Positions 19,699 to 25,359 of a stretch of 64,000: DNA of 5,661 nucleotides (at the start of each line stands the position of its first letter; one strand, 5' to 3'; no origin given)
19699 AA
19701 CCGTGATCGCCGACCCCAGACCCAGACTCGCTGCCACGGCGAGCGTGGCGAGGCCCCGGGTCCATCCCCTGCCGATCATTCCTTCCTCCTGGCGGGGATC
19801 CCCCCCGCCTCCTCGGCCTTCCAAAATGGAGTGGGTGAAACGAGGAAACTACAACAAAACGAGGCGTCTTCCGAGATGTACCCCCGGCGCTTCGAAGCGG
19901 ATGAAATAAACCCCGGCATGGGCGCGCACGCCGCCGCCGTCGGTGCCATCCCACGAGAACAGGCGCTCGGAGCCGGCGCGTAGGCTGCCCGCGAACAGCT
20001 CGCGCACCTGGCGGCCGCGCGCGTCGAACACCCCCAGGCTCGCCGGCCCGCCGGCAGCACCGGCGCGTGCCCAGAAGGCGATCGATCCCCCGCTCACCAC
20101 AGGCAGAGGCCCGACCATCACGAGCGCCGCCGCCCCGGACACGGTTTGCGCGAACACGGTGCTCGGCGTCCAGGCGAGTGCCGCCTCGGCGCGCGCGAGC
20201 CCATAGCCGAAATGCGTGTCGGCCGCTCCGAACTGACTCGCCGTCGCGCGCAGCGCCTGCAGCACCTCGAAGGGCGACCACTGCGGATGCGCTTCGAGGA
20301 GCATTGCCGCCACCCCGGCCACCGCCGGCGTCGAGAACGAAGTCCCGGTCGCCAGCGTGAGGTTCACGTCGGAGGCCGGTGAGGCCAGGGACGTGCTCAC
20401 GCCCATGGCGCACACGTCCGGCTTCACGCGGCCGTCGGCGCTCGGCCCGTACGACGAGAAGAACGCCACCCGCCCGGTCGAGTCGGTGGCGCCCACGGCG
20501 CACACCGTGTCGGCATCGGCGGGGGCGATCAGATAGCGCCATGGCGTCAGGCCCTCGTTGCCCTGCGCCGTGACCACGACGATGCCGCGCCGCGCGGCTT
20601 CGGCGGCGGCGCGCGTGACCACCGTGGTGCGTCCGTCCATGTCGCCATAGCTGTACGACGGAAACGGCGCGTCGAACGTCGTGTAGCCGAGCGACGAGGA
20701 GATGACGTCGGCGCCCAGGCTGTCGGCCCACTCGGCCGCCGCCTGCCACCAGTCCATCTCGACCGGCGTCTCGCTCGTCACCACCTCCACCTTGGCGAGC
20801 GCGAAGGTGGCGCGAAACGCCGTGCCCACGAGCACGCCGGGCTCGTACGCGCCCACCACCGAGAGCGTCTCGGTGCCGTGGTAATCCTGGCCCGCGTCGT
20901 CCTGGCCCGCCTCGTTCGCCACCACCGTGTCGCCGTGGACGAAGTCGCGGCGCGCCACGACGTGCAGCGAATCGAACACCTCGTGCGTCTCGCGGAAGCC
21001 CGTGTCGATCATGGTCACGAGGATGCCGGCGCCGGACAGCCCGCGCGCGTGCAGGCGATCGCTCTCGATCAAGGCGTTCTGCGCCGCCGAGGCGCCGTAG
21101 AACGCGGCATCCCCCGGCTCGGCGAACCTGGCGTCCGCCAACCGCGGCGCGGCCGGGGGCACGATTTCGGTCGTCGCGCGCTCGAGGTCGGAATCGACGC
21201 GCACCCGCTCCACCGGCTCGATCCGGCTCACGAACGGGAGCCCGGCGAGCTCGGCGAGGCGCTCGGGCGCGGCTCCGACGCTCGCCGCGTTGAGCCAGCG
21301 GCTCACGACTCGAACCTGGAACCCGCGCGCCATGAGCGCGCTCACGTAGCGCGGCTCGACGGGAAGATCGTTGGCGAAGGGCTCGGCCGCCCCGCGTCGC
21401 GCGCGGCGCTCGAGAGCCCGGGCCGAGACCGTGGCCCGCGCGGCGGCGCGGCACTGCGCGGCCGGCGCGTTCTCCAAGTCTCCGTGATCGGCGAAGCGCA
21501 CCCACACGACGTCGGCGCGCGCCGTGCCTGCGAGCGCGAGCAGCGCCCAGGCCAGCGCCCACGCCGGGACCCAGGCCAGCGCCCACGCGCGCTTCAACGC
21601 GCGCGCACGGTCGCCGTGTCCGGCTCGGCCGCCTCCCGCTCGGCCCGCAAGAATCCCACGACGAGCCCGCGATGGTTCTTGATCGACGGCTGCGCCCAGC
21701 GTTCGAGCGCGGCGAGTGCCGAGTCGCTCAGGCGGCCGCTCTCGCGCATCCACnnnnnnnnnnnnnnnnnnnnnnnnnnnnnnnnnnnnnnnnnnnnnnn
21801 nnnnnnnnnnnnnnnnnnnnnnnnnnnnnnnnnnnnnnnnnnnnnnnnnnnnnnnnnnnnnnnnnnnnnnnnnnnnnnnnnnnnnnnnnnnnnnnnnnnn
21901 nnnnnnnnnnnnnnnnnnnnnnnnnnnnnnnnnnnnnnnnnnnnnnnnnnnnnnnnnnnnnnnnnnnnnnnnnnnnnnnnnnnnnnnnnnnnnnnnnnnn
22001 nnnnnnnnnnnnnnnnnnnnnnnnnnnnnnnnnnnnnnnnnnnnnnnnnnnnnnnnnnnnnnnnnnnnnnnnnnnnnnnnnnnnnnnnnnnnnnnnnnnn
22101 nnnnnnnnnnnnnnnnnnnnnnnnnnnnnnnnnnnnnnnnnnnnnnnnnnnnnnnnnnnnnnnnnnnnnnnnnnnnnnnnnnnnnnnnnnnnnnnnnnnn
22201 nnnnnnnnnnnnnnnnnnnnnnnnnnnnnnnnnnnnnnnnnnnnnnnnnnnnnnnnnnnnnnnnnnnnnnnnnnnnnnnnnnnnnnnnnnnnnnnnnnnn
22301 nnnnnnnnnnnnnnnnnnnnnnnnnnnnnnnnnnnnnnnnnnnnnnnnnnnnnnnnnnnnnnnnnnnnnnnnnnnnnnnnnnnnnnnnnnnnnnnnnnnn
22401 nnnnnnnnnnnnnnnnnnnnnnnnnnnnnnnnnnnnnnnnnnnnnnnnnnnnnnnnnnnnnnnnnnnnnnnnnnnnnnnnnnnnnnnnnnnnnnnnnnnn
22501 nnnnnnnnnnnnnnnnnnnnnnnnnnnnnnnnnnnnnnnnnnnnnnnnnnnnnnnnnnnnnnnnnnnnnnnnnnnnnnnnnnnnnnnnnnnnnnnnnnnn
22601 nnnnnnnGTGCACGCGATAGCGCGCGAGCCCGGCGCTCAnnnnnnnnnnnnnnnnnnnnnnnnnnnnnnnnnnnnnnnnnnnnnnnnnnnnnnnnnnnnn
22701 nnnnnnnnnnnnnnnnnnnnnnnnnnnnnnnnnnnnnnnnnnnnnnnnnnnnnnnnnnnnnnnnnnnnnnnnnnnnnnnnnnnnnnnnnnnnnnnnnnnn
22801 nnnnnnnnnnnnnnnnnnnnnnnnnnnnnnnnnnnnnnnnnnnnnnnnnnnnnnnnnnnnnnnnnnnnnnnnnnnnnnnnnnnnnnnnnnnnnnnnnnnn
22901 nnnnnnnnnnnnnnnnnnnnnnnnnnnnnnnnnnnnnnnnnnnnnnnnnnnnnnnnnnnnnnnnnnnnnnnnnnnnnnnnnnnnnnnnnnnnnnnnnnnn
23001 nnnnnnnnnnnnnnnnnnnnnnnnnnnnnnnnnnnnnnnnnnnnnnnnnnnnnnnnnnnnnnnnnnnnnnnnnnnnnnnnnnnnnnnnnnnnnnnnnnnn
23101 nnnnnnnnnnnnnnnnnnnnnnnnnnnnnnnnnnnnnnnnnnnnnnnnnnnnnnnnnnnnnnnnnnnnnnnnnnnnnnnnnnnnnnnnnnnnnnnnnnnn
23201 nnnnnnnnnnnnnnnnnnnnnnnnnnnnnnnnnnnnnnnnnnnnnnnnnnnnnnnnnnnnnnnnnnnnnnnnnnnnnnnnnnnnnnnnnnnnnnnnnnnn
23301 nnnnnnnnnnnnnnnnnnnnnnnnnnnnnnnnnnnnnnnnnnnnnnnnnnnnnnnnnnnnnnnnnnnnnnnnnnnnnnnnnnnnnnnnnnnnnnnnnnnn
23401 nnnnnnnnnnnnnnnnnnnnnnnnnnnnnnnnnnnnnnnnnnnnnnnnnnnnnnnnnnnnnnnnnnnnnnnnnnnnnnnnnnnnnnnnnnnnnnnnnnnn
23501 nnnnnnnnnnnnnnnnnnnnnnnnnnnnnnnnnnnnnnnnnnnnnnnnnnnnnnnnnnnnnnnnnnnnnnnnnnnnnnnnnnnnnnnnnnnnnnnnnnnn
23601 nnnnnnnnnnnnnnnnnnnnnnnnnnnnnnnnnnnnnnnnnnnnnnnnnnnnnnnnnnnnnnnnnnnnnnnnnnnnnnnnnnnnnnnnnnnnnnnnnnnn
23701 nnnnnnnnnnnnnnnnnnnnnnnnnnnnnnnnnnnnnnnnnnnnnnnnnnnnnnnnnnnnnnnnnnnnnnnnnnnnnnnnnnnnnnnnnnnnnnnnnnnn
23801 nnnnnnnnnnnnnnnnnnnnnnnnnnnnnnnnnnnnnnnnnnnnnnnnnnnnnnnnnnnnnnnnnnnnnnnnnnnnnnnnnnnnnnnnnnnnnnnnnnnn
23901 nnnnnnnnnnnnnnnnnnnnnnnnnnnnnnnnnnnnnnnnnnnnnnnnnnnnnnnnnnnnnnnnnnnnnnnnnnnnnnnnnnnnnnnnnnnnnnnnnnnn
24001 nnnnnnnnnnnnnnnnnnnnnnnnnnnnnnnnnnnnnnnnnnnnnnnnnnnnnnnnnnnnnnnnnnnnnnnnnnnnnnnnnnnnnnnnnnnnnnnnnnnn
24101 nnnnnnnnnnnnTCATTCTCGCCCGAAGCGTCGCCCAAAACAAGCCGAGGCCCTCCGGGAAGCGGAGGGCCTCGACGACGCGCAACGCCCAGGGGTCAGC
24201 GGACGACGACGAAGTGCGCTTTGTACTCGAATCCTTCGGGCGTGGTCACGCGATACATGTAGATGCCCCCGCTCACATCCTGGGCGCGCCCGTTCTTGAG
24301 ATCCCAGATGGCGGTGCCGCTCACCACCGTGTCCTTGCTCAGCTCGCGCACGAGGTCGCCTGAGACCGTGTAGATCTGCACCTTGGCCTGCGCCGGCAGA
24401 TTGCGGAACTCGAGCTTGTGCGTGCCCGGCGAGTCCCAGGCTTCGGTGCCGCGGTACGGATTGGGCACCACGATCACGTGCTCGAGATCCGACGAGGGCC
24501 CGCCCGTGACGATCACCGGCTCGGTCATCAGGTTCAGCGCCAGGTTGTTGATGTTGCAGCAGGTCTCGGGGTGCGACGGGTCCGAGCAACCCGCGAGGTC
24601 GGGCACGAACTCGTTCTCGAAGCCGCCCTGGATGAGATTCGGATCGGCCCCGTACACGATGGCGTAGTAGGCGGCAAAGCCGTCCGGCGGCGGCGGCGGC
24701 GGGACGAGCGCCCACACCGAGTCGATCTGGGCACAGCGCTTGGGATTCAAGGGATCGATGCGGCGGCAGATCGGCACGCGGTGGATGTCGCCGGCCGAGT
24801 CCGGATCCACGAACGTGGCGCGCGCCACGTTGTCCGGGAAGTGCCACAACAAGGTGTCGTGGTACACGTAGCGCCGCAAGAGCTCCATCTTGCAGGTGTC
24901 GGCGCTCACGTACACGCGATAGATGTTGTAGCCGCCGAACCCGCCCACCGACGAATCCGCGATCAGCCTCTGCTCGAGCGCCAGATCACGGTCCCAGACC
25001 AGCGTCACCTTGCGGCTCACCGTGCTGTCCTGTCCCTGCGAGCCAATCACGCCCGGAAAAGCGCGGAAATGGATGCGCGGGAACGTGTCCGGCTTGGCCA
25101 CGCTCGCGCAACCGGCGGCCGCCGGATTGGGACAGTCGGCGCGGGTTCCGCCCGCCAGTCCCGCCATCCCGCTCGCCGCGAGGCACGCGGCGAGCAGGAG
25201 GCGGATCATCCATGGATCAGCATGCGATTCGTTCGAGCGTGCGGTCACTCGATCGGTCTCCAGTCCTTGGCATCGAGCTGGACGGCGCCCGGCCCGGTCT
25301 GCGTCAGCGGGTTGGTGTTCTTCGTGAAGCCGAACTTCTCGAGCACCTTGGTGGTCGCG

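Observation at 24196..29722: Operon of two paralogous giant lipoproteins plus a Cys-rich T9SS-sorted protein: candidate uncharacterised cell-surface system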

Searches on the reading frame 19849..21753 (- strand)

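Call 43: search_protein_families(library=pfam, proteins=[window:19849-21753:-], max_evalue=0.001)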
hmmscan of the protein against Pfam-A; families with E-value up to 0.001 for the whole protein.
window:19849-21753:- (634 aa): 2 families
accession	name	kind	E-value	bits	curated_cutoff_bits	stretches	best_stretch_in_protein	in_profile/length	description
PF00082.27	Peptidase_S8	-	8.1e-39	134.1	21.8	1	241-518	1-288/288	Subtilase family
PF13860.13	FlgD_ig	-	3e-06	27.5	27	1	572-621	26-74/79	FlgD Ig-like domain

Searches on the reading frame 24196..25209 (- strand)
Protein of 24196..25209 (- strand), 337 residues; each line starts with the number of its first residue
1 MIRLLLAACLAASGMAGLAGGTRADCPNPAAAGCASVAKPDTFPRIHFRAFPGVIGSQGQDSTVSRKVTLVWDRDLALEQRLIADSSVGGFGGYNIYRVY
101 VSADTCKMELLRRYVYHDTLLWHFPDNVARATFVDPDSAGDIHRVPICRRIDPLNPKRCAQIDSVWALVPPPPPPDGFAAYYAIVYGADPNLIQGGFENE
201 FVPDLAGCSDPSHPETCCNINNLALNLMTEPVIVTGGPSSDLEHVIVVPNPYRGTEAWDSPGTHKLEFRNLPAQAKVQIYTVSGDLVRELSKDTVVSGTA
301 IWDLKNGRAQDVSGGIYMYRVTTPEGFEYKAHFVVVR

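Call 3: search_protein_families(library=pfam, proteins=[window:24196-25209:-], max_evalue=1)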
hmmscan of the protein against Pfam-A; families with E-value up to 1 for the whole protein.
window:24196-25209:- (337 aa): 1 family
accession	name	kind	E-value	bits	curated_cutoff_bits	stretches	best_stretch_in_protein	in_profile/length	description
PF13585.12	CHU_C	-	0.24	12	27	1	272-326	26-76/86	CHU_C Type IX secretion signal domain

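Call 4: search_protein_families(library=ncbifam, proteins=[window:24196-25209:-], max_evalue=1)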
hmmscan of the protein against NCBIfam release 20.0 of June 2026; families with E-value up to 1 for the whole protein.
window:24196-25209:- (337 aa): 3 families
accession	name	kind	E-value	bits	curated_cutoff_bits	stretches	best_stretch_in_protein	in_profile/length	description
NF052228.1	T9SS_PorZ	equivalog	2.6e-09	36.1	260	1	238-332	666-751/757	type IX secretion system anionic LPS delivery protein PorZ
NF033707.1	T9SS_sortase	equivalog_domain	2.9e-06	25.2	420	1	232-322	986-1076/1095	type IX secretion system sortase PorU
TIGR04183.1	Por_Secre_tail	domain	0.00026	20.9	23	1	264-335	10-71/72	T9SS type A sorting domain-containing protein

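Call 11: search_solved_structures(query=window:24196-25209:-, max_evalue=1)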
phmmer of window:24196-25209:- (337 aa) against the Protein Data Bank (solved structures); distinct sequences matched with E-value up to 1: 0.

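Call 23: find_homologous_proteins(query=window:24196-25209:-)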
Query window:24196-25209:- (337 aa): 141 proteins with E <= 0.001 among 4089 candidates; the best 120 are listed.
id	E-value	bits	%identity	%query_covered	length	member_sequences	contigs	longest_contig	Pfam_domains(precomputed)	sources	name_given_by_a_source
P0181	8.2e-233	790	100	100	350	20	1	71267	-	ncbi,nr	ncbi:MAG TPA: hypothetical protein VGR66_05480 [Candidatus Eisenbacteria bacterium]|nr:hypothetical 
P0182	8.9e-196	668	84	100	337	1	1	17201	-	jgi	jgi:hypothetical protein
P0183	1.9e-195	667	84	100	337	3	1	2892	-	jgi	jgi:hypothetical protein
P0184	7.1e-194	662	83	100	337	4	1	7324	-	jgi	jgi:hypothetical protein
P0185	6.5e-189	646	81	100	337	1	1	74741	-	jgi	jgi:hypothetical protein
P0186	4.3e-187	640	82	100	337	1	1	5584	-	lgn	-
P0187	8.0e-166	570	75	93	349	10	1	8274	-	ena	-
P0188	5.5e-147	508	67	94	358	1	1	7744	-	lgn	-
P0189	1.6e-136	473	62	100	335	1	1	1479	-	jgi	-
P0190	2.9e-134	466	63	93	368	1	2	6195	-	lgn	-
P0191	7.1e-134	465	60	99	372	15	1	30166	-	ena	-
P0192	4.3e-133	462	62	91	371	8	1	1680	PF13860.13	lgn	-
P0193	1.3e-132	460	62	97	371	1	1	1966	-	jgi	jgi:hypothetical protein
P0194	1.5e-131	457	60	96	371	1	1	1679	-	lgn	-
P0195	1.2e-128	447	61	93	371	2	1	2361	-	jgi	jgi:hypothetical protein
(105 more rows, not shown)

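Call 34: search_solved_structures(query=A4, max_evalue=1)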
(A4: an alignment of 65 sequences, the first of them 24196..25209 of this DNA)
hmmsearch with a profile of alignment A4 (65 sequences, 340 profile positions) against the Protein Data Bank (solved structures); distinct sequences matched with E-value up to 1: 3.
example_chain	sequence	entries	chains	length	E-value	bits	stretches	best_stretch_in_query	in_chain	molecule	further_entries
5m11_A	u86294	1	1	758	0.0013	21.1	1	230-340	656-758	Immunoreactive 84kD antigen PG93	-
6za2_A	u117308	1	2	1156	0.0083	18.4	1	238-338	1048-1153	Por secretion system protein porU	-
5ykh_A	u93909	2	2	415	0.63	12.3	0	47-102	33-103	Pumilio homolog 1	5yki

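Call 91: search_protein_families(library=ncbifam, alignment_id=A4, max_evalue=0.01)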
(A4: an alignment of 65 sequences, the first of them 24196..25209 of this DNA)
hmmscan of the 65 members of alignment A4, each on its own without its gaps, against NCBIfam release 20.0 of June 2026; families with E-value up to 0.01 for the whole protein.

A. member 1, window:24196-25209:- (337 aa): 3 families
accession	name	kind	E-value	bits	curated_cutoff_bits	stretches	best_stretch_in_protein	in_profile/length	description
NF052228.1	T9SS_PorZ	equivalog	2.6e-09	36.1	260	1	238-332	666-751/757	type IX secretion system anionic LPS delivery protein PorZ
NF033707.1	T9SS_sortase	equivalog_domain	2.9e-06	25.2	420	1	232-322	986-1076/1095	type IX secretion system sortase PorU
TIGR04183.1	Por_Secre_tail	domain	0.00026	20.9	23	1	264-335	10-71/72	T9SS type A sorting domain-containing protein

B. families by the number of members that match (of 65 scanned): 7 families
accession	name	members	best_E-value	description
NF052228.1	T9SS_PorZ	65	1.3e-12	type IX secretion system anionic LPS delivery protein PorZ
NF033707.1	T9SS_sortase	62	6.5e-07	type IX secretion system sortase PorU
TIGR04183.1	Por_Secre_tail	53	6.3e-07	T9SS type A sorting domain-containing protein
NF005176.1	PRK06655.1-1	21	7.9e-06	flagellar hook assembly protein FlgD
NF052323.1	T9SSA_dep_M6i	7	0.00067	T9SS-dependent M6-like inactivated metalloprotease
NF009276.0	PRK12633.1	6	6.7e-05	flagellar basal body rod modification protein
TIGR04131.1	Bac_Flav_CTERM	1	0.0083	T9SS type B sorting domain-containing protein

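Call 93: search_protein_families(library=padloc, proteins=[window:24196-25209:-], max_evalue=0.01)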
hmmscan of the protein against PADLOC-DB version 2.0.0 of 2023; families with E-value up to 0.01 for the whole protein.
window:24196-25209:- (337 aa): 0 families
